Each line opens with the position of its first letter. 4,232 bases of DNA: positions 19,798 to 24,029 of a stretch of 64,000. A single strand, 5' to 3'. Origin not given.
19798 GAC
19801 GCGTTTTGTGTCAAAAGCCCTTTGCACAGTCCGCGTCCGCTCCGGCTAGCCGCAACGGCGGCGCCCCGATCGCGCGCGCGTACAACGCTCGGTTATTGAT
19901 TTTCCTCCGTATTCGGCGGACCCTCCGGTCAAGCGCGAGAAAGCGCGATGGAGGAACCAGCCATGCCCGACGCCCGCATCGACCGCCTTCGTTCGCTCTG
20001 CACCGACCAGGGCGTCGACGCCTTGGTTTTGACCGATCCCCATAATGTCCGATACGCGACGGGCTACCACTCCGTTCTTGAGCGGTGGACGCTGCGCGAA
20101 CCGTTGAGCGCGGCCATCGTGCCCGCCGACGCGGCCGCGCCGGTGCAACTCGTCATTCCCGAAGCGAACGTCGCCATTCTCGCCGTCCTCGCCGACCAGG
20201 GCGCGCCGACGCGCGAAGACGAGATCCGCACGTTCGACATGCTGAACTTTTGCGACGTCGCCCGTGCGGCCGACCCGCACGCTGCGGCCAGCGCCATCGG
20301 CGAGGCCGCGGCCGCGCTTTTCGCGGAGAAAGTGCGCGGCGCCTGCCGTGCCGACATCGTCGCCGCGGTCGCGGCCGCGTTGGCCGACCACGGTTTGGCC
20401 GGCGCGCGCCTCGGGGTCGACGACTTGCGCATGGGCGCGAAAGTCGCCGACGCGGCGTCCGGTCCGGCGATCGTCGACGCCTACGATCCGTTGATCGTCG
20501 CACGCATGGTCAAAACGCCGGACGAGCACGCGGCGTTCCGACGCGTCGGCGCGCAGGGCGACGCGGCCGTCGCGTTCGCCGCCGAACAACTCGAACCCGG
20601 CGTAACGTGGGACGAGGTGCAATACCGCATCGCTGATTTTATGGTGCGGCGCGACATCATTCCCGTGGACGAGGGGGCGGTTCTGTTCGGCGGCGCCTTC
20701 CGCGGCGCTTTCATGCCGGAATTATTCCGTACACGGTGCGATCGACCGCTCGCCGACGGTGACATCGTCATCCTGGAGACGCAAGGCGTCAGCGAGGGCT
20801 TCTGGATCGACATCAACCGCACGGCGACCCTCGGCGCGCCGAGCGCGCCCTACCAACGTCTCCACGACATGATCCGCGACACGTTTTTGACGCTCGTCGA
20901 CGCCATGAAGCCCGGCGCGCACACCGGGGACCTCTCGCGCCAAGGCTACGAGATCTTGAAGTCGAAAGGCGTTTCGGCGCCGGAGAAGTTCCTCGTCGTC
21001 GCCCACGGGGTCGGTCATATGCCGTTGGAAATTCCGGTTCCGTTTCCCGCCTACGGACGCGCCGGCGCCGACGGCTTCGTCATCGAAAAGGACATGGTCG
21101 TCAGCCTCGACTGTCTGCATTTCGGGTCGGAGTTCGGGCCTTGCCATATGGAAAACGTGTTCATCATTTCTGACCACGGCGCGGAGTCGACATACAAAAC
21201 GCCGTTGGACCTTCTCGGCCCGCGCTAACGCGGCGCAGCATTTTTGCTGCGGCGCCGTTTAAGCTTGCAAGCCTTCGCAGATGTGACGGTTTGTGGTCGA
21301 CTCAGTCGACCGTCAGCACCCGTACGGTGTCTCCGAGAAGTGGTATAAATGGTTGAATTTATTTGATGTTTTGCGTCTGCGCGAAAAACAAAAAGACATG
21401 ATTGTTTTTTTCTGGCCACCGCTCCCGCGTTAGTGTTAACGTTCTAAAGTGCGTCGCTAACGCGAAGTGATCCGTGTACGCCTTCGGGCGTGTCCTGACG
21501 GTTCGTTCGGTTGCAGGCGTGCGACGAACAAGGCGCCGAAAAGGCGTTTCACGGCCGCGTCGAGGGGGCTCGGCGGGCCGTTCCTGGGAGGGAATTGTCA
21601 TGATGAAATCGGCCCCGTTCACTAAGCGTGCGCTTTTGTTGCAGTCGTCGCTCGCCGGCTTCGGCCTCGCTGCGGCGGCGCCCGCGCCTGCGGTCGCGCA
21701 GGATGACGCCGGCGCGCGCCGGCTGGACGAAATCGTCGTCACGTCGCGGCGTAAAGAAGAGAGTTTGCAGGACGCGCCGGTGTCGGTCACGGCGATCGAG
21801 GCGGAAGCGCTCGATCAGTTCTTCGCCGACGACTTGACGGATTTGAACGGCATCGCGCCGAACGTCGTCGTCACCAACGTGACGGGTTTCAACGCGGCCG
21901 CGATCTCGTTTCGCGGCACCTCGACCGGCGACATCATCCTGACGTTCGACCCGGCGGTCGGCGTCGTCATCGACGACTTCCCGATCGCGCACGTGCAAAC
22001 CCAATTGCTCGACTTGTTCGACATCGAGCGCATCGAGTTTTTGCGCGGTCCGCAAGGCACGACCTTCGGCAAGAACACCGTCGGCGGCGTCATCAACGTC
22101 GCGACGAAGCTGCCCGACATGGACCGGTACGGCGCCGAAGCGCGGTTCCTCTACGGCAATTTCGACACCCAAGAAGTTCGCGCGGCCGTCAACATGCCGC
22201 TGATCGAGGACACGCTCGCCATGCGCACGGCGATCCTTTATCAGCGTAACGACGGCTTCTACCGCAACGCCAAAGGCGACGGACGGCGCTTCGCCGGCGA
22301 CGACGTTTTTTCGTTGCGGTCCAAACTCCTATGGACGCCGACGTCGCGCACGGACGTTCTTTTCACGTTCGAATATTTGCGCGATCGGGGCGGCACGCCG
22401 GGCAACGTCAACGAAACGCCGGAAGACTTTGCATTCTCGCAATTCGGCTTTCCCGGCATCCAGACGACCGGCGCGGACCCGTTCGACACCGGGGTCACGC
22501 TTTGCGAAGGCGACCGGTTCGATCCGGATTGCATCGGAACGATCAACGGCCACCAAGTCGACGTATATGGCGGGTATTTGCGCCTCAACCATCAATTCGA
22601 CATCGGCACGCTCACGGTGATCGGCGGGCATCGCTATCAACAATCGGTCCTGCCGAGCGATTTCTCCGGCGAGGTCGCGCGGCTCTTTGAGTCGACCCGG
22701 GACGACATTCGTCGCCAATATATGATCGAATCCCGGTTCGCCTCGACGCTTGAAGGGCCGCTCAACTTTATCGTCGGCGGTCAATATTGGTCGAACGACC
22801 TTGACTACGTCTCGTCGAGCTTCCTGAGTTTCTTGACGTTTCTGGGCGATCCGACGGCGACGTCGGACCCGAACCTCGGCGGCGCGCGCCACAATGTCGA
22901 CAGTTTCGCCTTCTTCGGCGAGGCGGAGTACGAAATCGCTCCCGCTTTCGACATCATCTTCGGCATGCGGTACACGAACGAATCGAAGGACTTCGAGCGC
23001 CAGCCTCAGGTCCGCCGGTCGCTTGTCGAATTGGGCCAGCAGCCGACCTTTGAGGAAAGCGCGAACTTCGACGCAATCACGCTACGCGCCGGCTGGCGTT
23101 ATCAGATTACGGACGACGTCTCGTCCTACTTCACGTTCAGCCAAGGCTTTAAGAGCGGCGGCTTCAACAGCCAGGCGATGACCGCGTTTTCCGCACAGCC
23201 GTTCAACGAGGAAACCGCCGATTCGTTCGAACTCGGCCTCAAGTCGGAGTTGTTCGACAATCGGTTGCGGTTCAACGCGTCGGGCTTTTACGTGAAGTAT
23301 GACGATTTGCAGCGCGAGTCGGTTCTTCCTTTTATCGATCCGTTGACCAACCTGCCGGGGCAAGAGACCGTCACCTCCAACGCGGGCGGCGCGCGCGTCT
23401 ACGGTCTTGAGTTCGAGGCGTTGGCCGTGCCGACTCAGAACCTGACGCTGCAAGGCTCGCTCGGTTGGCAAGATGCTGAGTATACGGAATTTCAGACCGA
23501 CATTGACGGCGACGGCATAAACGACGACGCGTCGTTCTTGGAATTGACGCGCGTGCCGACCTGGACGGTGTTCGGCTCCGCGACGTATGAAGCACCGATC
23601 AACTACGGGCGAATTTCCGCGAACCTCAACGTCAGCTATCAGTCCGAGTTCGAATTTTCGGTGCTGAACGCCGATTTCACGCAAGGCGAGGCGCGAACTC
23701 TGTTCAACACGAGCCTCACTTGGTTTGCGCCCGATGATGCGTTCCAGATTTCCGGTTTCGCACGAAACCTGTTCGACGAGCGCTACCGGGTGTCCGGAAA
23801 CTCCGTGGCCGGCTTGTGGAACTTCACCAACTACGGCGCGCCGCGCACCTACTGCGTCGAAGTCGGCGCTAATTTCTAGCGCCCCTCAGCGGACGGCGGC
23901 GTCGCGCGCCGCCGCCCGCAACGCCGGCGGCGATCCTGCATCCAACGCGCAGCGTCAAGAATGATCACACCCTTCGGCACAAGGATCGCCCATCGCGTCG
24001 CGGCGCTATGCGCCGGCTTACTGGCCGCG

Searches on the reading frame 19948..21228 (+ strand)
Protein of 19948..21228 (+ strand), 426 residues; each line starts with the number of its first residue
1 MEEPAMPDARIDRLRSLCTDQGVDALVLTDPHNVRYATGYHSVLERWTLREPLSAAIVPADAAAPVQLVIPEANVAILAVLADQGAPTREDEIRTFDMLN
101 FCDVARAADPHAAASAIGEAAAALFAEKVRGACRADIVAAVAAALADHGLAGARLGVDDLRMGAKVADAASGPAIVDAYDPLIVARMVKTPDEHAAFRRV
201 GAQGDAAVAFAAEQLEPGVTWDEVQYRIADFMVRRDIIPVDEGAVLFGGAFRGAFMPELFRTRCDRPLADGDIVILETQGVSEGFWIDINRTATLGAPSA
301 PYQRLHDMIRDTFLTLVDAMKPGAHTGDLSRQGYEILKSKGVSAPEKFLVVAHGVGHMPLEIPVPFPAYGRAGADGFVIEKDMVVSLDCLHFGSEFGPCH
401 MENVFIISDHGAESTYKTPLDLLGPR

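Call 8: search_protein_families(library=pfam, proteins=[window:19948-21228:+], max_evalue=0.00001)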
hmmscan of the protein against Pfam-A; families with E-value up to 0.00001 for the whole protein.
window:19948-21228:+ (426 aa): 2 families
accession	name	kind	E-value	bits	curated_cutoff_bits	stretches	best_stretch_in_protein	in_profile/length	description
PF00557.29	Peptidase_M24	-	7.1e-18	65.6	23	1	196-406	2-205/208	Metallopeptidase family M24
PF01321.24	Creatinase_N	-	1.3e-08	35.8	22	1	10-75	1-46/128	Creatinase/Prolidase N-terminal domain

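Call 40: search_protein_families(library=ncbifam, proteins=[window:19948-21228:+], max_evalue=1e-10)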
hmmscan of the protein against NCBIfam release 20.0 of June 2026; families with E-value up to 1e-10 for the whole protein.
window:19948-21228:+ (426 aa): 4 families
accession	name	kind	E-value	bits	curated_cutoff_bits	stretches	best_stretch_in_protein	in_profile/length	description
NF043017.1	DimsulpropLyDddP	equivalog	2.5e-15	56.2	600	0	135-421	151-439/443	dimethylsulfonioproprionate lyase DddP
NF011174.0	PRK14576.1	subfamily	5.5e-15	55.1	487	1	14-418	16-397/405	putative endopeptidase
TIGR00500.1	met_pdase_I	equivalog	1e-12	48.1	171.35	1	188-388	3-200/247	type I methionyl aminopeptidase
NF040821.1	dipep_PepQ_Arch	equivalog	9.4e-12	44.6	630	0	185-422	119-345/346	Xaa-Pro dipeptidase PepQ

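Call 48: search_solved_structures(query=window:19948-21228:+, max_evalue=0.001, show_alignments=1)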
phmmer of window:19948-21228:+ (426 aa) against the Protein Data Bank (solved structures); distinct sequences matched with E-value up to 0.001: 69 (the best 60 are shown).
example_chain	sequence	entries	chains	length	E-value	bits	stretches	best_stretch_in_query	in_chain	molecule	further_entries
5cdl_A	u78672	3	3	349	1.5e-13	53.8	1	184-413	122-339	Proline dipeptidase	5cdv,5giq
5giu_A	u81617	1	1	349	1.6e-13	53.8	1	184-413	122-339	Proline dipeptidase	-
3q6d_A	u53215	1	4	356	2.3e-12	49.9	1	185-423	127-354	Proline dipeptidase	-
4b28_A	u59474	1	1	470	2.8e-12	49.7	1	134-421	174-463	METALLOPEPTIDASE, FAMILY M24, PUTATIVE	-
1pv9_A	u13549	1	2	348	1.9e-11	47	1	184-423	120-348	Xaa-Pro dipeptidase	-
4rzy_A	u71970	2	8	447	2e-11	46.9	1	133-421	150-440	Peptidase M24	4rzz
4s01_A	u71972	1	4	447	2.1e-11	46.8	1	133-421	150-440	Peptidase M24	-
4s00_A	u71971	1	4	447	8e-11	44.9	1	133-421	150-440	Peptidase M24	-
4fo7_A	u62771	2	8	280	3.2e-10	42.9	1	187-388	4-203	Methionine aminopeptidase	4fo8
4juq_A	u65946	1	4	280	3.5e-10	42.8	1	188-388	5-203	Methionine aminopeptidase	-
4ege_A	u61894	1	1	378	8e-10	41.6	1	166-423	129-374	Dipeptidase PepE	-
1wy2_A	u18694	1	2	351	4e-08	36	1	184-422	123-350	Xaa-Pro dipeptidase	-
1o0x_A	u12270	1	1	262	9.6e-08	34.7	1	188-389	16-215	Methionine aminopeptidase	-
3mr1_A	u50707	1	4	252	1.2e-06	31.1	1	192-387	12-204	Methionine aminopeptidase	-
3mx6_A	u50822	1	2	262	1.4e-06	31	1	192-387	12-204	Methionine aminopeptidase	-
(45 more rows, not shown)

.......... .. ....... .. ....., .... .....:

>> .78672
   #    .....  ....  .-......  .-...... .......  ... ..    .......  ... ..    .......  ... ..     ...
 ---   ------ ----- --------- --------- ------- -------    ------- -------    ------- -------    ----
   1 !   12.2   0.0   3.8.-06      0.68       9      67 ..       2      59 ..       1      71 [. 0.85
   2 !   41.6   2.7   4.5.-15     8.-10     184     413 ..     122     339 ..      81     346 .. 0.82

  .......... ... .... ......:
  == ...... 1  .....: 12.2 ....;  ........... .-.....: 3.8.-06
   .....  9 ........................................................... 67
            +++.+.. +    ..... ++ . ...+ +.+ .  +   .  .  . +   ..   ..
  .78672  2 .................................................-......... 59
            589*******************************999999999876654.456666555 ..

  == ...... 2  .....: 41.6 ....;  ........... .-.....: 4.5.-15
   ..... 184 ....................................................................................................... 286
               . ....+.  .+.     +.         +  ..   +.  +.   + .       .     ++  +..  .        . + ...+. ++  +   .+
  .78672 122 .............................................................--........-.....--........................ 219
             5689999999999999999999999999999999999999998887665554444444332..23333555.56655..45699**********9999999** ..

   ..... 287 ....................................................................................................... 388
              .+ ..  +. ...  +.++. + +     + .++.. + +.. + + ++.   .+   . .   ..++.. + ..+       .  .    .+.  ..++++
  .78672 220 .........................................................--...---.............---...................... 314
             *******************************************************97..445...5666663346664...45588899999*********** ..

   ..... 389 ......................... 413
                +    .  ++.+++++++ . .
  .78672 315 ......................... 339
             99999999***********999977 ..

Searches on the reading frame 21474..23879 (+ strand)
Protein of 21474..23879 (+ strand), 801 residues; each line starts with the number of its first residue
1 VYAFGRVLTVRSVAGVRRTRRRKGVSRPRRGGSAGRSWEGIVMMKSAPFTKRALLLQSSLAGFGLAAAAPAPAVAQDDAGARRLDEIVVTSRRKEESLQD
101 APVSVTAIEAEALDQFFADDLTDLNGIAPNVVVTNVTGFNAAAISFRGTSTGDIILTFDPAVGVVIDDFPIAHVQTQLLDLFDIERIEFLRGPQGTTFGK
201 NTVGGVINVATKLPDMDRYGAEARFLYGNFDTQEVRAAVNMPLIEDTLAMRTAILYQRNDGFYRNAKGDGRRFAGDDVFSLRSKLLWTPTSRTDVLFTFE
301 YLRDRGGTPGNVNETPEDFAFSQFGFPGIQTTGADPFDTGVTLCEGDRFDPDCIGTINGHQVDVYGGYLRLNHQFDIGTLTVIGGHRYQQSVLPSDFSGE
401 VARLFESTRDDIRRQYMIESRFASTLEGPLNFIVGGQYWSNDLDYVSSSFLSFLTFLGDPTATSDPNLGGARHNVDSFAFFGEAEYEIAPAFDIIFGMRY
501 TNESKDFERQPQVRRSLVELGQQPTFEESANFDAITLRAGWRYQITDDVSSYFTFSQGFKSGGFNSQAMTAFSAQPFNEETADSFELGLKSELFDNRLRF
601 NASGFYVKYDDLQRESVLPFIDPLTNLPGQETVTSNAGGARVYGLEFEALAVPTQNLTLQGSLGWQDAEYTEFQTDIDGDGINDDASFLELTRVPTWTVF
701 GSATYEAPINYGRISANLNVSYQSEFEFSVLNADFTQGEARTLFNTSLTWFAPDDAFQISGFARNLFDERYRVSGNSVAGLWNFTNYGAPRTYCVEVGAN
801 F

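Call 3: search_protein_families(library=pfam, proteins=[window:21474-23879:+])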
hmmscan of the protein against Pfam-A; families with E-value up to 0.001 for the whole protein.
window:21474-23879:+ (801 aa): 3 families
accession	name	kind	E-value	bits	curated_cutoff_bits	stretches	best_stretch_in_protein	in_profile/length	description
PF00593.30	TonB_dep_Rec_b-barrel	-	1.2e-32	114.8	27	1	422-766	115-436/436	TonB dependent receptor-like, beta-barrel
PF07715.20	Plug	-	6.6e-18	65.6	23.9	1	98-206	2-107/107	TonB-dependent Receptor Plug Domain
PF13505.12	OMP_b-brl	-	0.0002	22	28.7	1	474-589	39-134/175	Outer membrane protein beta-barrel domain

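Call 4: search_protein_families(library=ncbifam, proteins=[window:21474-23879:+])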
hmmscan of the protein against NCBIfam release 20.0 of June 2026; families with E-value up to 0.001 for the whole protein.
window:21474-23879:+ (801 aa): 27 families (the best 25 are shown)
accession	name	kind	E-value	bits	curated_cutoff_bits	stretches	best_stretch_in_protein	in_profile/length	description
TIGR01783.1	TonB-siderophor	subfamily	1.1e-44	153.1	223.5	2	530-801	403-649/649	TonB-dependent siderophore receptor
TIGR01785.1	TonB-hemin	subfamily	3.4e-22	78.7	316.85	2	84-268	1-189/677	TonB-dependent heme/hemoglobin receptor family protein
NF053590.1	TonB_dep_TOL0244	equivalog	5.2e-21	74.9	645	2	83-215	9-143/604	TOL_0244 family TonB-dependent receptor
TIGR01779.1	TonB-B12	equivalog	2.3e-20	72.7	599.7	1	68-265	14-205/614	TonB-dependent vitamin B12 receptor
NF010010.0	PRK13483.1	equivalog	1.8e-18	65.9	927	1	58-297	7-248/660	ligand-gated channel protein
TIGR04056.1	OMP_RagA_SusC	subfamily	5e-14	51.6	368.25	2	82-212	76-204/981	SusC/RagA family TonB-linked outer membrane protein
NF007465.0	PRK10044.1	equivalog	2.1e-13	49.4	803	2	529-672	482-609/726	ferrichrome porin FhuA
NF007926.1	PRK10641.1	equivalog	2.3e-13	49.6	836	1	79-288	22-226/617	TonB-dependent vitamin B12 receptor BtuB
NF010038.0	PRK13513.1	equivalog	3.5e-13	49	942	1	65-313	16-267/659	ligand-gated channel protein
NF007478.2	PRK10064.1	equivalog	1.6e-12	46.5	745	1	70-213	20-159/663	catecholate siderophore receptor CirA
TIGR01786.1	TonB-hemlactrns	subfamily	1.7e-12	46.5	323.75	2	85-212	1-134/719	TonB-dependent hemoglobin/transferrin/lactoferrin family receptor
NF007349.0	PRK09840.1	equivalog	3.1e-12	45.3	686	1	96-265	66-226/760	catecholate siderophore receptor Fiu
NF007447.0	PRK10003.1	equivalog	8.5e-10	37.6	666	1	479-660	452-605/727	ferric-rhodotorulic acid/ferric-coprogen receptor FhuE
NF052649.1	TonRcptRhtA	equivalog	1.2e-09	36.9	1100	1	66-213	22-166/744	TonB-dependent siderophore receptor RhtA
NF050067.1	TonBEntbctnRecCfrA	equivalog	1.5e-09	36.7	1200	1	81-213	23-159/698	TonB-dependent ferric enterobactin receptor CfrA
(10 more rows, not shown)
